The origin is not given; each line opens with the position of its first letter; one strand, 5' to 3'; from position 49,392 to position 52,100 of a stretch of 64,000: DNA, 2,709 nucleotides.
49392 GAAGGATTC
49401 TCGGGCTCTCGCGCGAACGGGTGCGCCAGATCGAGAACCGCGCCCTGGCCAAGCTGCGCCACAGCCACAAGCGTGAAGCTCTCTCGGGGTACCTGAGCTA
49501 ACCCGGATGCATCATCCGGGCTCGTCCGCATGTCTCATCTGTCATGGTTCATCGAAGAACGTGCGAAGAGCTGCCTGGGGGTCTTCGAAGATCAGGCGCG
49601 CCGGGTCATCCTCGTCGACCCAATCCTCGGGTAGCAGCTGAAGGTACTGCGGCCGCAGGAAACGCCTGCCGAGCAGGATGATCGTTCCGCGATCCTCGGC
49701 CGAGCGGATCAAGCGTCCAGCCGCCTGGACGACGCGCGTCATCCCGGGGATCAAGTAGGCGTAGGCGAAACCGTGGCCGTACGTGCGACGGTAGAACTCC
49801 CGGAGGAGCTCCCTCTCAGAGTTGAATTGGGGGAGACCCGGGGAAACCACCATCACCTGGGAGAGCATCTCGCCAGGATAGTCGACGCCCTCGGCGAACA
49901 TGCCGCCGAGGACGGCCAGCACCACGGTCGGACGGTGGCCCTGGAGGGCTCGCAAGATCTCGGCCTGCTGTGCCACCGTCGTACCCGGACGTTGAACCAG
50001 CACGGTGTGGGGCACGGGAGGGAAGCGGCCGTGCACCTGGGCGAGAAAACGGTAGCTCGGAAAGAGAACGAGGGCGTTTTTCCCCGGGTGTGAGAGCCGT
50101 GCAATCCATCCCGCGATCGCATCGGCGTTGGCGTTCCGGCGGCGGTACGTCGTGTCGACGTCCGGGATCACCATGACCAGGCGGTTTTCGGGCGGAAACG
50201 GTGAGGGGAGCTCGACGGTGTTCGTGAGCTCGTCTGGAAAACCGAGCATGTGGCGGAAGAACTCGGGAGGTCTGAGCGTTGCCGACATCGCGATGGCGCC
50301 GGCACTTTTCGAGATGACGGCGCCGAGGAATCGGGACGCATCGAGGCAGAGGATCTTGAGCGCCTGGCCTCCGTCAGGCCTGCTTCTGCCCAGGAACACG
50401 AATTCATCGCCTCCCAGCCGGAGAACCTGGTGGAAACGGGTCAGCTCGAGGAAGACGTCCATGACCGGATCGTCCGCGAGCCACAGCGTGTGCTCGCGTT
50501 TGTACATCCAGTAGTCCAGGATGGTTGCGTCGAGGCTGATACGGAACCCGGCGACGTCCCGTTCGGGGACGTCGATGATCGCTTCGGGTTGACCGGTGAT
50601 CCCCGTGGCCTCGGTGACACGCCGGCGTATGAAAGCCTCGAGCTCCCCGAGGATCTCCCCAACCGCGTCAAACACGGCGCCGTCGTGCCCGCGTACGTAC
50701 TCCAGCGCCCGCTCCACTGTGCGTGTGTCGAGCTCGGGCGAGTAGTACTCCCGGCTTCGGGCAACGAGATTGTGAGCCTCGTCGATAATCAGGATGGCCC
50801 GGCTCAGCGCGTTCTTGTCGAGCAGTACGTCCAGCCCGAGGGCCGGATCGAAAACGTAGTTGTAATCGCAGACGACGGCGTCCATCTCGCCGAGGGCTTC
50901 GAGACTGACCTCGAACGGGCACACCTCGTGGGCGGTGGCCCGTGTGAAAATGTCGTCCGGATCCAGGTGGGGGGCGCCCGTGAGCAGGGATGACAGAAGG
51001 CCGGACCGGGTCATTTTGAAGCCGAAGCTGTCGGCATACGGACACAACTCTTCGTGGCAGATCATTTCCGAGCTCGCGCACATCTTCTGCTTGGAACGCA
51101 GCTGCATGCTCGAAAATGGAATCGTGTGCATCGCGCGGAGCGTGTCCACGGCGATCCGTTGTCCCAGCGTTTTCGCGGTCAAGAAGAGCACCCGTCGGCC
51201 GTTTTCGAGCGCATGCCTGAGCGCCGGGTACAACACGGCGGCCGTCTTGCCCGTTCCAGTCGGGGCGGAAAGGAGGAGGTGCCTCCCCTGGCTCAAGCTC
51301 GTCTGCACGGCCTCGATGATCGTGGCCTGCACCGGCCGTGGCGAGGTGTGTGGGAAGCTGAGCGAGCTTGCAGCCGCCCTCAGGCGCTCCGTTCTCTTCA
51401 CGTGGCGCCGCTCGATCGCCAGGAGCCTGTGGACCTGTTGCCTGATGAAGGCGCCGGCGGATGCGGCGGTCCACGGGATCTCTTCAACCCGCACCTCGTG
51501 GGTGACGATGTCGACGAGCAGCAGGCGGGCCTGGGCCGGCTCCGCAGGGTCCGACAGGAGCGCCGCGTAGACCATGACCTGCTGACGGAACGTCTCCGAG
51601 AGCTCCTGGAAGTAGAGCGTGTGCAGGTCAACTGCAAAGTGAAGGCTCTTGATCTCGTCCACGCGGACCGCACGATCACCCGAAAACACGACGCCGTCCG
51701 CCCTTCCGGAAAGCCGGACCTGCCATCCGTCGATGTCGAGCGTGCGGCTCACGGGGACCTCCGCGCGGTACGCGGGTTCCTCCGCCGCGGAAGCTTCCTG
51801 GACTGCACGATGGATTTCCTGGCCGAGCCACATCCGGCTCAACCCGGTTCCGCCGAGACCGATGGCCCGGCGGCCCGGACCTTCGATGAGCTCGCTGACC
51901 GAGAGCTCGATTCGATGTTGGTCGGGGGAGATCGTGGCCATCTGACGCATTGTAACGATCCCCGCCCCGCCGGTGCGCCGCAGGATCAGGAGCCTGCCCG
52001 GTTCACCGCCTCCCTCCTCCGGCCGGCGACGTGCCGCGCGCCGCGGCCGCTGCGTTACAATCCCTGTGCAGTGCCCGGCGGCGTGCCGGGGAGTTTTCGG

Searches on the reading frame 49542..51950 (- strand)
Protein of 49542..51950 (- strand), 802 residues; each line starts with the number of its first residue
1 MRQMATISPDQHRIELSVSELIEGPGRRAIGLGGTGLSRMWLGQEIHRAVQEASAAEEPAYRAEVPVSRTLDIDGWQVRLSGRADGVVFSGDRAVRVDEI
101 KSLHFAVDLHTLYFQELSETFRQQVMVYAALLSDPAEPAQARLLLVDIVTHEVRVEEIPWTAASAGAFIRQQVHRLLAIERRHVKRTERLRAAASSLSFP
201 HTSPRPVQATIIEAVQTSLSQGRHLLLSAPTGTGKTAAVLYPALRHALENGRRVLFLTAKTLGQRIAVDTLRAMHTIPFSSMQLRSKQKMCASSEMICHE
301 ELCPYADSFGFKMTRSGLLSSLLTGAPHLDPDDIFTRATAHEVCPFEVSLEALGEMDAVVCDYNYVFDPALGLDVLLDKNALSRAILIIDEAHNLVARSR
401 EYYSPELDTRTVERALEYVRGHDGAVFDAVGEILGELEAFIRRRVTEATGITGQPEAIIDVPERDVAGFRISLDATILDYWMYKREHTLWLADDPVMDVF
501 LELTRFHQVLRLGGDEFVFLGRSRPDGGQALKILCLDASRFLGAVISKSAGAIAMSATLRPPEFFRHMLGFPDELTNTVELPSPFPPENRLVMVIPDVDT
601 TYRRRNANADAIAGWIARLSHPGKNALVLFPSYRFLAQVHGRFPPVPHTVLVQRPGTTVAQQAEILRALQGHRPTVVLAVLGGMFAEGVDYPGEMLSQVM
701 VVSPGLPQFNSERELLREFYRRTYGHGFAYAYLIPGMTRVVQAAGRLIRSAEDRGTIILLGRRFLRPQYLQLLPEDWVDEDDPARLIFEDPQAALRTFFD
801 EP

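Call 55: search_protein_families(library=pfam, proteins=[window:49542-51950:-], max_evalue=0.001)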
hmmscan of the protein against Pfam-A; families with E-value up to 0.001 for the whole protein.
window:49542-51950:- (802 aa): 5 families
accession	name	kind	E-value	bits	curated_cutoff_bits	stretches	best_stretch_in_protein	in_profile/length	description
PF13307.12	Helicase_C_2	-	2e-32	113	25.3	1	623-777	9-167/170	Helicase C-terminal domain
PF06733.21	DEAD_2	-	6.8e-12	45.8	21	1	285-410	52-170/172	DEAD_2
PF00270.35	DEAD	-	3.7e-10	40.2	26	1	205-258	1-52/167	DEAD/DEAH box helicase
PF06777.17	HBB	-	1.6e-09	38.1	30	1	506-602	98-188/190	Helical and beta-bridge domain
PF04851.21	ResIII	-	1.1e-07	32.3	22.5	1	203-260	3-62/164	Type III restriction enzyme, res subunit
